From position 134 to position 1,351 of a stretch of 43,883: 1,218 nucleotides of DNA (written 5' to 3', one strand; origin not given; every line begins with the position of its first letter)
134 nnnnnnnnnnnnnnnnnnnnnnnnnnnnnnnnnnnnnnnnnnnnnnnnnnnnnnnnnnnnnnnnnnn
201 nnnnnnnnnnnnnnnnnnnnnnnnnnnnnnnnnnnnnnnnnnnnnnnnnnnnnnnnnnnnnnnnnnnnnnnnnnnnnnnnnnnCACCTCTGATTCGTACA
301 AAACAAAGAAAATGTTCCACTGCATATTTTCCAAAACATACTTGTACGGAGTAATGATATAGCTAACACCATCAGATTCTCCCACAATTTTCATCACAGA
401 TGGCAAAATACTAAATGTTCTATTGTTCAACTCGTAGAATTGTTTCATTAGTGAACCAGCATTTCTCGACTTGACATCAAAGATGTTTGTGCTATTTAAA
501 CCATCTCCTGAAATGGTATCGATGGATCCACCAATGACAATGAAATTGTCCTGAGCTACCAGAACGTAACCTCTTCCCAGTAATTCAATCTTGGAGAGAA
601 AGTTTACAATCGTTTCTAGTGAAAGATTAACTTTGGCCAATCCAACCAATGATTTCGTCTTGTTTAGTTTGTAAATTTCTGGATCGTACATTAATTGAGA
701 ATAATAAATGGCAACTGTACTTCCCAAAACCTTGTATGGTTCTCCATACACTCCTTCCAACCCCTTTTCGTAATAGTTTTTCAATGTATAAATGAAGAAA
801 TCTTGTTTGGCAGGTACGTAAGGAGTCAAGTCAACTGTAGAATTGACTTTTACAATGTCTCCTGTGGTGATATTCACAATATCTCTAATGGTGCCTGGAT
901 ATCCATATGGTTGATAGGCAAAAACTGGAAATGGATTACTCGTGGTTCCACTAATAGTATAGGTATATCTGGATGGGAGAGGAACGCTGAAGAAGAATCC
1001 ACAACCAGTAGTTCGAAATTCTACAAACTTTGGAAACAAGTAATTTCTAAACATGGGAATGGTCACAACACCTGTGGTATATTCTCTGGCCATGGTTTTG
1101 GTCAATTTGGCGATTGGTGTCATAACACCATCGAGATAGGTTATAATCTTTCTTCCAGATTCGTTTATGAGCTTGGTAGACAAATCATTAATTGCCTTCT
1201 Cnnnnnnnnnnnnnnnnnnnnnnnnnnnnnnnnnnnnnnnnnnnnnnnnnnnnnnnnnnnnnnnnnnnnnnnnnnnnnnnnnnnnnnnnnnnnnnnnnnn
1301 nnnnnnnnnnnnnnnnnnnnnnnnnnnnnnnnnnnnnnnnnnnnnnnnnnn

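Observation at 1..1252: Gene missed by the ORF track: a dCache-like ectodomain / TM / HAMP receptor, likely a receptor-type nucleotidyl cyclase, in a eukaryotic context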

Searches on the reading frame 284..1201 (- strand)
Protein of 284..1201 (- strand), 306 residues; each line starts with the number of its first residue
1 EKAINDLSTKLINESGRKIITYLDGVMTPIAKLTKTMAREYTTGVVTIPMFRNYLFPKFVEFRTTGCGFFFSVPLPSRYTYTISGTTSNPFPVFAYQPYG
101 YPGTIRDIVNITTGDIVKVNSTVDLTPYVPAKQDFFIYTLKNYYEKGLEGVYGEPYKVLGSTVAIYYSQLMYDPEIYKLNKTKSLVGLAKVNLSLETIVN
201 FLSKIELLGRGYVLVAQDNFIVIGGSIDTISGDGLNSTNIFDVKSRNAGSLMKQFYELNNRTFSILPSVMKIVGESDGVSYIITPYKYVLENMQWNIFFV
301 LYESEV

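Call 70: search_solved_structures(query=A8, max_evalue=1, show_alignments=5)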
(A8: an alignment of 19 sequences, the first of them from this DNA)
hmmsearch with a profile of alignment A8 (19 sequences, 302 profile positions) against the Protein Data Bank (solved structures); distinct sequences matched with E-value up to 1: 8.
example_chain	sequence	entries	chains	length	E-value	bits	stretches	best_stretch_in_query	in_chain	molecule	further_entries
6mni_A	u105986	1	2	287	4.6e-06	29.8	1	91-222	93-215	Methyl-accepting chemotaxis protein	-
6iop_A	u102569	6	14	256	0.00064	22.8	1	125-223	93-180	Methyl-accepting chemotaxis protein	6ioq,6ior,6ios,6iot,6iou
7w0w_A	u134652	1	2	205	0.0076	19.3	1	101-223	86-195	Methyl-accepting chemotaxis protein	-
3c8c_A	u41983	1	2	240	0.11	15.4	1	123-223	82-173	Methyl-accepting chemotaxis protein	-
5ave_A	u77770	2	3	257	0.16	14.9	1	126-223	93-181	Methyl-accepting chemotaxis (MCP) signaling domain protein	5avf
6iov_A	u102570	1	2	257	0.17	14.9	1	126-223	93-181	Methyl-accepting chemotaxis (MCP) signaling domain protein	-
6d8v_A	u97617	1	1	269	0.39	13.7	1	127-224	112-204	Probable chemoreceptor (Methyl-accepting chemotaxis) transmembrane protein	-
3lib_A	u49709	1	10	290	0.61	13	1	163-223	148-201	Hypothetical sensory transduction histidine kinase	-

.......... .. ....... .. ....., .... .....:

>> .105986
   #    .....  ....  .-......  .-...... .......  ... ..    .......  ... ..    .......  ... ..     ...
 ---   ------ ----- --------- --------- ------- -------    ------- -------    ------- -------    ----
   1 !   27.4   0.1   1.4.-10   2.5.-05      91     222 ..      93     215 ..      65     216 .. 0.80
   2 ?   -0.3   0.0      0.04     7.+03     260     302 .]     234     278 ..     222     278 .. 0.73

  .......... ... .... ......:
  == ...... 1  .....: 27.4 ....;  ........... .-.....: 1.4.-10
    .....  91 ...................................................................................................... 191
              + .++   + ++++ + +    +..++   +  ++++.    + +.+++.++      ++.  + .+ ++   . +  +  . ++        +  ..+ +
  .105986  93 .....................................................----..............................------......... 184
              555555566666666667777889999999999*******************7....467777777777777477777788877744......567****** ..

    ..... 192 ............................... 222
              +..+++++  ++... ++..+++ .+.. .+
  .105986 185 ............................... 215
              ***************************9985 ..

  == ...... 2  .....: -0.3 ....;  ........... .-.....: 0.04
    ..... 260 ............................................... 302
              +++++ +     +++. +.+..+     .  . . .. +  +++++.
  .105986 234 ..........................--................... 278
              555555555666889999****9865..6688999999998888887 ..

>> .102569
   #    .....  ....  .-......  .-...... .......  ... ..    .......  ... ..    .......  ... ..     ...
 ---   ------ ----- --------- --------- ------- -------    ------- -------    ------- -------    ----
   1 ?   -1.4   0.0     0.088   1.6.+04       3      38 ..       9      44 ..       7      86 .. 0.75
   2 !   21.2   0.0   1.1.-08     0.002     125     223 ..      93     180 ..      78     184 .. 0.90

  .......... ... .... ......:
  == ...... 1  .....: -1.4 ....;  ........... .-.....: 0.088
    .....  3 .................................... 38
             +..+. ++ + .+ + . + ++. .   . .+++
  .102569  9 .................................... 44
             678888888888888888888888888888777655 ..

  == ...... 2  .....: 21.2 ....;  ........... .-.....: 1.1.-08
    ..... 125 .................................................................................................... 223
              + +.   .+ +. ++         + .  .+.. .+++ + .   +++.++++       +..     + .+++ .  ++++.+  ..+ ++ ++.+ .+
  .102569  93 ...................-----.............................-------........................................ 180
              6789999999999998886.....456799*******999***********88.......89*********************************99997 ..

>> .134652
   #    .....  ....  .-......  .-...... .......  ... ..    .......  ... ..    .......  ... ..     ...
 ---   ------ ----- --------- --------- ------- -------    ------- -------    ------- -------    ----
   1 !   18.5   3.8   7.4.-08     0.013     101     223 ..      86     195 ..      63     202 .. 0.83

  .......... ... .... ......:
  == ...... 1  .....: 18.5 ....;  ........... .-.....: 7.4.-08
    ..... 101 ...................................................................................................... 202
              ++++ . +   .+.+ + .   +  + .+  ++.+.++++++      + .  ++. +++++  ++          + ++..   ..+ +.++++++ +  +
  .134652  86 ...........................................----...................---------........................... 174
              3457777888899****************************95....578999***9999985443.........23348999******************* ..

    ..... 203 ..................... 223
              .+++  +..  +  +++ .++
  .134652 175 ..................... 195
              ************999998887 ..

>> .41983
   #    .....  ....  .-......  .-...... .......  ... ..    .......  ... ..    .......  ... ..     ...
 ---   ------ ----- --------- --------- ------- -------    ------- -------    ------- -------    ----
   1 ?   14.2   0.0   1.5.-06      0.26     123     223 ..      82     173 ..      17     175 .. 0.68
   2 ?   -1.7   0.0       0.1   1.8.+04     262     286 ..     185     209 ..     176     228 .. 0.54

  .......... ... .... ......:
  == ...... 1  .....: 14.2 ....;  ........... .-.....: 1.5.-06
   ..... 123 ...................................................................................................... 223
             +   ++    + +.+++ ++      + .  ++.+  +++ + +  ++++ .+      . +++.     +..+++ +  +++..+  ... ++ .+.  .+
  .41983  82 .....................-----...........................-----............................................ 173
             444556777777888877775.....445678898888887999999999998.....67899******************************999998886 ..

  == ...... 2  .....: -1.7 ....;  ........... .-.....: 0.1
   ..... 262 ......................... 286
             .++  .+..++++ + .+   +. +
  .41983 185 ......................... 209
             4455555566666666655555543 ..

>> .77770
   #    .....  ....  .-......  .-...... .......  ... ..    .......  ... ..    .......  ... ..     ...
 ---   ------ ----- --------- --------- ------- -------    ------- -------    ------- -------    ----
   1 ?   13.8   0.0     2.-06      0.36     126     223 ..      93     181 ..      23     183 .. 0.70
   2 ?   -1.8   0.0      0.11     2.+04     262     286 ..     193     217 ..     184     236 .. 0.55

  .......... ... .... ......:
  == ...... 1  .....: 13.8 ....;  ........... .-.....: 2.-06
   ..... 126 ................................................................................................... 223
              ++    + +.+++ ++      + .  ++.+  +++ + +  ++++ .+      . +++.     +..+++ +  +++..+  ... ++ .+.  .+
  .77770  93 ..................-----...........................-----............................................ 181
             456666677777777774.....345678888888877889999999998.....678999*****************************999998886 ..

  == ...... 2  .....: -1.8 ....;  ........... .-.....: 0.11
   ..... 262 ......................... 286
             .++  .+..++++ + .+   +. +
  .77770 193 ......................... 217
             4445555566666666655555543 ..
